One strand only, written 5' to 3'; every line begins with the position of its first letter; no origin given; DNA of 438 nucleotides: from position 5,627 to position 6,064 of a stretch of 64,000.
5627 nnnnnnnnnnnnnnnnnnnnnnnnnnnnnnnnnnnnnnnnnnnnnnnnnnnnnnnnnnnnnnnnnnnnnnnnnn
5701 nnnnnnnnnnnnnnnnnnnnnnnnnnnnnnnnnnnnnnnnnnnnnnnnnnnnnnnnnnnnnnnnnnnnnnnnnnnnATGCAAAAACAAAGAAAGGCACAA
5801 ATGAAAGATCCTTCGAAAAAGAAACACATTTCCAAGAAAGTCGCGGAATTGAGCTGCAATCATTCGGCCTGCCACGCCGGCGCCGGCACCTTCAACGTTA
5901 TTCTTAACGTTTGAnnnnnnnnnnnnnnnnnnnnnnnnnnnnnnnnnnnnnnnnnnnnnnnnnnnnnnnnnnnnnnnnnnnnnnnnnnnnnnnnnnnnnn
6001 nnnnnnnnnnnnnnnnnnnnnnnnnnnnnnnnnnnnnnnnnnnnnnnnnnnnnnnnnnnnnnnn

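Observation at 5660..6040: Duplicated consensus promoter driving two unrelated GC-rich mini-genes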

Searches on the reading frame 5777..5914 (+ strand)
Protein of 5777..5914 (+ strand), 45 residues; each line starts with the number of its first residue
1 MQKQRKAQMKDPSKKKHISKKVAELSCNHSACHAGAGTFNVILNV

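Call 26: find_homologous_proteins(query=window:5777-5911:+, max_evalue=10)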
Query seq(45 aa): no candidate shares three 5-residue words with the query. No homologue found.

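Call 36: search_protein_families(library=pfam, proteins=[window:5777-5914:+], max_evalue=0.01)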
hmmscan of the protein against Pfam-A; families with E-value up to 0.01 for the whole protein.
window:5777-5914:+ (45 aa): 0 families

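Call 51: search_protein_representatives(protein=window:5777-5911:+)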
Query: 45 residues. Proteins with E-value up to 0.001 (for the whole library): 0; up to 1e-10: 0; up to 1e-30: 0. The best 0 are listed.
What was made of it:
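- No protein homologues exist (calls 26, 51).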

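Call 82: search_protein_families(library=ncbifam, proteins=[window:5801-5911:+], max_evalue=1)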
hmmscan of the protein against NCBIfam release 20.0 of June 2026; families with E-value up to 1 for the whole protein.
seq(37 aa): 0 families

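Call 83: search_protein_families(library=pfam, proteins=[window:5801-5911:+], max_evalue=1)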
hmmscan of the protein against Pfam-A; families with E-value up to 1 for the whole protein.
seq(37 aa): 0 families
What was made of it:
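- On RiPP, bacteriocin or pheromone precursor: There are no family hits (calls 82, 83).
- No Pfam or NCBIfam hit for the peptides, and no hit in the large protein libraries (calls 26, 36, 51, 82, 83).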
